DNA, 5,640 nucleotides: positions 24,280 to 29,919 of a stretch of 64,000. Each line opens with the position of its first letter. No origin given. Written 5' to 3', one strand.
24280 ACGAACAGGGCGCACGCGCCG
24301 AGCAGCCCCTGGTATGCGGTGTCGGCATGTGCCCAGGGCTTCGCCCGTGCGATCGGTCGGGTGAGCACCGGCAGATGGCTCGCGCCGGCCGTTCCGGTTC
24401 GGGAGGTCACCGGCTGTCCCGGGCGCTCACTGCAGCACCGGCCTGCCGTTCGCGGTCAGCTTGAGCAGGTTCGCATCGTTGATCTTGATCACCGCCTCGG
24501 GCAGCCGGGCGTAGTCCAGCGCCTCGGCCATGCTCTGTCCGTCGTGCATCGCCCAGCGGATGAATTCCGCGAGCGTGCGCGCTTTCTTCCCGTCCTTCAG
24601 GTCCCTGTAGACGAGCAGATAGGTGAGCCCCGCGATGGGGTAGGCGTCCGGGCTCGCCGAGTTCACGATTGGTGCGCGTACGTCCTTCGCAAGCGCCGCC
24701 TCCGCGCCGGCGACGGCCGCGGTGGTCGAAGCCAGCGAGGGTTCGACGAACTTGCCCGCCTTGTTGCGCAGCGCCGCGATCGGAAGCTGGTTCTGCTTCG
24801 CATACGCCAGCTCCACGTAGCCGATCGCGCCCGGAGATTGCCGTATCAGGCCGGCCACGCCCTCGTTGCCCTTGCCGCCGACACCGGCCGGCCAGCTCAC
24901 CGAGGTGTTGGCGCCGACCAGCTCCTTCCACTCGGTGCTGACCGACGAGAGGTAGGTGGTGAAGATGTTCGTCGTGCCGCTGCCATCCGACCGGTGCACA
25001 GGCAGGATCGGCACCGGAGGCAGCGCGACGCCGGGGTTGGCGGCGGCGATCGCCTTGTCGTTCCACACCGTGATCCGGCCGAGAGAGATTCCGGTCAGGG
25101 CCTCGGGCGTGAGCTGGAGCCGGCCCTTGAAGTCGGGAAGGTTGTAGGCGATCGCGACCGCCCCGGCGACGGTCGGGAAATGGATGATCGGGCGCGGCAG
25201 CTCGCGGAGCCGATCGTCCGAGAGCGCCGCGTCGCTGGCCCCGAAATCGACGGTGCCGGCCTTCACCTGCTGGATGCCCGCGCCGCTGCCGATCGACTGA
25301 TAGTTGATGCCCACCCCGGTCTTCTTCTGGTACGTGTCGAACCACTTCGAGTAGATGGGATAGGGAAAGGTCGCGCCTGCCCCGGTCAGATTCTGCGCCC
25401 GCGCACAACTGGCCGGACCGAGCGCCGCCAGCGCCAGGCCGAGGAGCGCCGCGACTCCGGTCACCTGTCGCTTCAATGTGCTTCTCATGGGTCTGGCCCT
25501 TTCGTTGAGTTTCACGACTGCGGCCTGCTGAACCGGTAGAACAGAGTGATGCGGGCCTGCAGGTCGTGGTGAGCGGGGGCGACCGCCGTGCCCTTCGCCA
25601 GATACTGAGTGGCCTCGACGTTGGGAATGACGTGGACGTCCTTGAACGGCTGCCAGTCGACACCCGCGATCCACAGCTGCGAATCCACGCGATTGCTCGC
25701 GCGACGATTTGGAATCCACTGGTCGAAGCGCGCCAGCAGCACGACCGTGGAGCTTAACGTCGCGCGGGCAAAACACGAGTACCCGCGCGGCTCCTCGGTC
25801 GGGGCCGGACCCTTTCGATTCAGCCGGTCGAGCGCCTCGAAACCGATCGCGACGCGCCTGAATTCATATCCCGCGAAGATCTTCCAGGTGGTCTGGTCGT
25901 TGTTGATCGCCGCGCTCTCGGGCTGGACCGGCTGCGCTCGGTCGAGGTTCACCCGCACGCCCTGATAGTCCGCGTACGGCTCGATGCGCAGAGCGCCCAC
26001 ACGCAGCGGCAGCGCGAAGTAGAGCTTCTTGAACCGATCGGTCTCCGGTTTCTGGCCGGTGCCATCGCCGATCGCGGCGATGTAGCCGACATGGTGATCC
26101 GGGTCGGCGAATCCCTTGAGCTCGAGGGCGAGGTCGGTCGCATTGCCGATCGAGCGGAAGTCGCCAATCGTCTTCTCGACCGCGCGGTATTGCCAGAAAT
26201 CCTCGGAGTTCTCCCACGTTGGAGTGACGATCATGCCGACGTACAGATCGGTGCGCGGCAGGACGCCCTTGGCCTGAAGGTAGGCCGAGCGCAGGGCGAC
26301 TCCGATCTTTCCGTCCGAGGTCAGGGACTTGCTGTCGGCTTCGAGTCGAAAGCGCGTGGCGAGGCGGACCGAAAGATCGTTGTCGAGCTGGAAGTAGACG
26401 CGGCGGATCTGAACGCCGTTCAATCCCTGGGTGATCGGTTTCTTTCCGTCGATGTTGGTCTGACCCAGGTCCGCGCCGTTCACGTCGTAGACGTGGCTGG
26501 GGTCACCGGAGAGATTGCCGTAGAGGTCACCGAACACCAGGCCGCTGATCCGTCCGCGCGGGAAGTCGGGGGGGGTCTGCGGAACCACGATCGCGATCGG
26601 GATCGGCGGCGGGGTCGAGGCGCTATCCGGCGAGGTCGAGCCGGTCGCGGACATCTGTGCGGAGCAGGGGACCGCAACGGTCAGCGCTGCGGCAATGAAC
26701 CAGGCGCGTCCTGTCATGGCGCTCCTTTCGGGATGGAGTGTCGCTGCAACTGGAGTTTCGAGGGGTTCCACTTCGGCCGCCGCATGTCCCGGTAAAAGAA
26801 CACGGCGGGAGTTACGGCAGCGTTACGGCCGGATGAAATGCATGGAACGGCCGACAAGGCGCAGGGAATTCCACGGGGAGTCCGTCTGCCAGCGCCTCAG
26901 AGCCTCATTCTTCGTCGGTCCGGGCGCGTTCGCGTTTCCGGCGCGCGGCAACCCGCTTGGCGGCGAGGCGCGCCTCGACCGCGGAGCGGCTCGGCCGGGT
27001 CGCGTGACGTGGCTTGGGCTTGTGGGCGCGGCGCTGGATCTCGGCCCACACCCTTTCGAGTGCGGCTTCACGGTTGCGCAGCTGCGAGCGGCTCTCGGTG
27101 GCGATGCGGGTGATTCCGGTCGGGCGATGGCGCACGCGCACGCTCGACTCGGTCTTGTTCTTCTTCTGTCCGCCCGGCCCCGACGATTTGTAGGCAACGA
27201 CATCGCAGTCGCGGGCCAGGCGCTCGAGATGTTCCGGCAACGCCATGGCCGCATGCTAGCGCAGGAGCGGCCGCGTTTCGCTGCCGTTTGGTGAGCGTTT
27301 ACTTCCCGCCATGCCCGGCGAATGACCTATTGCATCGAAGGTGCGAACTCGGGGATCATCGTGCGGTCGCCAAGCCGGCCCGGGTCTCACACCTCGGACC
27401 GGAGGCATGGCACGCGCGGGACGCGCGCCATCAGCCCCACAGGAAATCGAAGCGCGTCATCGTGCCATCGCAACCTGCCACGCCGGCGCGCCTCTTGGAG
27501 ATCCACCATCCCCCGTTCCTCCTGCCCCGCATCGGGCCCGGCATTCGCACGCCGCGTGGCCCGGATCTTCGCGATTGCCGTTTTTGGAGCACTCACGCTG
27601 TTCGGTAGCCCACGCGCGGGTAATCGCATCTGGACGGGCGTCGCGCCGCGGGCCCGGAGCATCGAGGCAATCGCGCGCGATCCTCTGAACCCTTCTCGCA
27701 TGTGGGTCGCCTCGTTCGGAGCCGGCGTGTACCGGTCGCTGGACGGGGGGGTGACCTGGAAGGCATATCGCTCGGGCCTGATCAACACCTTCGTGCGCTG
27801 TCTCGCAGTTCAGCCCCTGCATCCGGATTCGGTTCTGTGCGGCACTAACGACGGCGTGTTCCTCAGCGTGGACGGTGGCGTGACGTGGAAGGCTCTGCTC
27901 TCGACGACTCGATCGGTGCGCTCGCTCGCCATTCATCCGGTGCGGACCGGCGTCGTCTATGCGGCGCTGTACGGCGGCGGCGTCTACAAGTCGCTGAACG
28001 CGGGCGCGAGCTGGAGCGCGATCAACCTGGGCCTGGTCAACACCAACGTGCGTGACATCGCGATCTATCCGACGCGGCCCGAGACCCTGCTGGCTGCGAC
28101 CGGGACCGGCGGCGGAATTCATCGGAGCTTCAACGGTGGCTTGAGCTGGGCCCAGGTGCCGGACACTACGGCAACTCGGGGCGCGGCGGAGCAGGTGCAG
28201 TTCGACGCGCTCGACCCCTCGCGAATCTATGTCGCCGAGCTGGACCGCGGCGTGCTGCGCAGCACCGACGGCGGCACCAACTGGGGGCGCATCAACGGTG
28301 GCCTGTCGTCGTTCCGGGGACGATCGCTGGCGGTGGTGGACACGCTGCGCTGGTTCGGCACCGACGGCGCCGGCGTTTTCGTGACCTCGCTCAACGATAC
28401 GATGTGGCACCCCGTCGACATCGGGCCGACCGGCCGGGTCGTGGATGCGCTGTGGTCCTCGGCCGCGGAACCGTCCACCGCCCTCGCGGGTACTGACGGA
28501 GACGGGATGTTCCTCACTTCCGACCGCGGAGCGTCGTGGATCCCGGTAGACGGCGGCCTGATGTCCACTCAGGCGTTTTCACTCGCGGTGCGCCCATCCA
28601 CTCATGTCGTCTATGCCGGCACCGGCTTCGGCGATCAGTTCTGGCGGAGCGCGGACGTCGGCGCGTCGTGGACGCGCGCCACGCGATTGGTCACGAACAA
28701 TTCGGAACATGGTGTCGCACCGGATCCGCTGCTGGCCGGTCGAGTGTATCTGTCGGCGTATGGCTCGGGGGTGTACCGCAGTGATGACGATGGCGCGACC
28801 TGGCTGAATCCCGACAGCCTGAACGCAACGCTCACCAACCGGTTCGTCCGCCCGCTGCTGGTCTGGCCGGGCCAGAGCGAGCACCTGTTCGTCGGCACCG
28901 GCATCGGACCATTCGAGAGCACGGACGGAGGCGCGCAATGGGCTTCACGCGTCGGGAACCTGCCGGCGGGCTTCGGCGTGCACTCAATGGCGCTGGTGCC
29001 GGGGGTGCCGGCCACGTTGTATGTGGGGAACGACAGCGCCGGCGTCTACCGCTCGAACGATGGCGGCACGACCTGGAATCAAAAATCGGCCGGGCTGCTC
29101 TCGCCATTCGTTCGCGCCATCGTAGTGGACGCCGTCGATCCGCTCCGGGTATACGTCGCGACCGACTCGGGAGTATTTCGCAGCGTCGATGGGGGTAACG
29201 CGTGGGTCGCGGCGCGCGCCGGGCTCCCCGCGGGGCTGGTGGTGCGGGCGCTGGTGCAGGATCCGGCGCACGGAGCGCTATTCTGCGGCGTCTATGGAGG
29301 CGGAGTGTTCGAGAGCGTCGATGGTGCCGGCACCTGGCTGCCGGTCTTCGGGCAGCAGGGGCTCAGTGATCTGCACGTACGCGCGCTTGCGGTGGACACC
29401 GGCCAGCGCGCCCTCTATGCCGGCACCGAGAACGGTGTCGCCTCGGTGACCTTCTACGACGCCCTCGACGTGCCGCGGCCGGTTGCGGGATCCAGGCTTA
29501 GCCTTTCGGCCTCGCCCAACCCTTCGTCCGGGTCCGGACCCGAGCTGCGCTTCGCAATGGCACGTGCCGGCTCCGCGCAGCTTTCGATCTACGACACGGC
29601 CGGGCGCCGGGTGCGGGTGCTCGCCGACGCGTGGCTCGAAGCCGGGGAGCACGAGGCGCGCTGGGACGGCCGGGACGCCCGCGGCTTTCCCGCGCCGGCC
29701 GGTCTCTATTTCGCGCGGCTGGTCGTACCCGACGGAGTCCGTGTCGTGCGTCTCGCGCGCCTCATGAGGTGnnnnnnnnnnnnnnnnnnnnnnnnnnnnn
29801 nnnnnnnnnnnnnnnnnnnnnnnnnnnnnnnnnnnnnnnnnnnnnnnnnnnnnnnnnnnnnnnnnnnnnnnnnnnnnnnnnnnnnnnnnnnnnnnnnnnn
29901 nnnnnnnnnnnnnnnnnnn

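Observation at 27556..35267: Seven-gene translationally coupled envelope operon built around PgsB/PgsC but lacking PgsA, PgsE and CapD: candidate diderm poly-gamma-glutamate synthesis and export system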

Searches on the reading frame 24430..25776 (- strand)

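Call 56: search_protein_families(library=pfam, proteins=[window:24430-25776:-], max_evalue=0.0001)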
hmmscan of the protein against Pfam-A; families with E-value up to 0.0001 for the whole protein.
window:24430-25776:- (449 aa): 2 families
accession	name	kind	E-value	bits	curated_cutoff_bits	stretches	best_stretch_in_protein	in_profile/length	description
PF12849.12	PBP_like_2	-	2.7e-44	152.4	27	1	125-410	7-264/267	PBP superfamily domain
PF01547.30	SBP_bac_1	-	2.4e-15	57.8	26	1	129-405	3-299/307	Bacterial extracellular solute-binding protein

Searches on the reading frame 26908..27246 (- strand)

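Call 56: search_protein_families(library=pfam, proteins=[window:26908-27246:-], max_evalue=0.0001)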
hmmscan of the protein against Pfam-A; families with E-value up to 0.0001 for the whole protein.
window:26908-27246:- (113 aa): 1 family
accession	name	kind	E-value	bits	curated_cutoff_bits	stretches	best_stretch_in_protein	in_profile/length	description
PF00472.26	RF-1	-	6.5e-18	65.2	35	1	13-98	11-102/116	RF-1 domain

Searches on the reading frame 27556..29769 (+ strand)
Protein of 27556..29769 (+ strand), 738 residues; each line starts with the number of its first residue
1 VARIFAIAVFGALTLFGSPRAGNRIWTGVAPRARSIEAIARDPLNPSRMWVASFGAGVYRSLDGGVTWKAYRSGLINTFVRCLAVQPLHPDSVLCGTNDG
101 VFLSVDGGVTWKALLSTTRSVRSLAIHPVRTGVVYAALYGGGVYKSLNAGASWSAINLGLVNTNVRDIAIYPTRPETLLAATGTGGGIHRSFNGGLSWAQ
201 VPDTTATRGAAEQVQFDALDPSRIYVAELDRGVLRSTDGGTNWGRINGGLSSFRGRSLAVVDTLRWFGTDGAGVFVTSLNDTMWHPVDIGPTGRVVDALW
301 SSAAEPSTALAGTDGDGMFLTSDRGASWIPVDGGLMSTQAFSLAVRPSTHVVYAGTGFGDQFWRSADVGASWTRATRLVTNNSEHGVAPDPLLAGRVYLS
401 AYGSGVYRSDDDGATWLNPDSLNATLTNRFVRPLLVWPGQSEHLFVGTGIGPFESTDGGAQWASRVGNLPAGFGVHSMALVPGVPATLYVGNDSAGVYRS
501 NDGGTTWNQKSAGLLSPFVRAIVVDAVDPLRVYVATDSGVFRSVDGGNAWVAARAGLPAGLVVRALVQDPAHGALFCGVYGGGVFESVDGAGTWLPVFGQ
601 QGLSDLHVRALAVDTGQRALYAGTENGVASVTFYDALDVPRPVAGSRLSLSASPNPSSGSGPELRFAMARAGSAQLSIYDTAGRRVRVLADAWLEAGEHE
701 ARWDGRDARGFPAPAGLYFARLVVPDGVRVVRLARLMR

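Call 4: search_protein_families(library=ncbifam, proteins=[window:27556-29769:+], max_evalue=0.01)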
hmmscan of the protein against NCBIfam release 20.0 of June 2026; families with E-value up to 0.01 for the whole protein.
window:27556-29769:+ (738 aa): 7 families
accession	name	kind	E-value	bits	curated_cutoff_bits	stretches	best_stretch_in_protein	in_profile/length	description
NF045728.1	glycosyl_F510_1955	equivalog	3.1e-55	187.1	175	6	476-561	96-181/246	F510_1955 family glycosylhydrolase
NF010237.0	PRK13684.1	equivalog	1.2e-09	37.7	326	1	47-156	57-167/334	photosynthesis system II assembly factor Ycf48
NF005176.1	PRK06655.1-1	equivalog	0.00023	21.1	230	1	670-718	95-143/197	flagellar hook assembly protein FlgD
NF052228.1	T9SS_PorZ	equivalog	0.0036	15.8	260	0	32-65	373-406/757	type IX secretion system anionic LPS delivery protein PorZ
NF009277.0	PRK12634.1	equivalog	0.0041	17.3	333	1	667-718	117-168/221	flagellar basal body rod modification protein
NF053688.1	BamI_Bacteroidota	equivalog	0.0053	16.1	370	0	455-524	190-257/452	BamI family beta-barrel-assembly machinery protein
TIGR04183.1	Por_Secre_tail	domain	0.008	16.1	23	0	653-733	2-69/72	T9SS type A sorting domain-containing protein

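Call 5: search_protein_families(library=pfam, proteins=[window:27556-29769:+], max_evalue=0.01)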
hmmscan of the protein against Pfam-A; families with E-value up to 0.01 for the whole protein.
window:27556-29769:+ (738 aa): 6 families
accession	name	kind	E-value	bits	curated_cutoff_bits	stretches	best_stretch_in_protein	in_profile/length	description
PF15902.12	Sortilin-Vps10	-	7.3e-29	101.3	33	3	361-443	2-82/446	Sortilin, neurotensin receptor 3,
PF02012.26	BNR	-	3e-10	38.9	27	0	59-69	1-11/12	BNR/Asp-box repeat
PF13860.13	FlgD_ig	-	1.5e-08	34.9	27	1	670-718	21-69/79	FlgD Ig-like domain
PF14870.12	PSII_BNR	-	4.5e-08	33.1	27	0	444-553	32-140/303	Photosynthesis system II assembly factor YCF48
PF19755.4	DUF6242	-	0.0001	22.7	29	0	489-550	158-217/217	Domain of unknown function (DUF6242)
PF13088.12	BNR_2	-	0.00058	19.7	31.4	0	364-417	86-151/277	BNR repeat-like domain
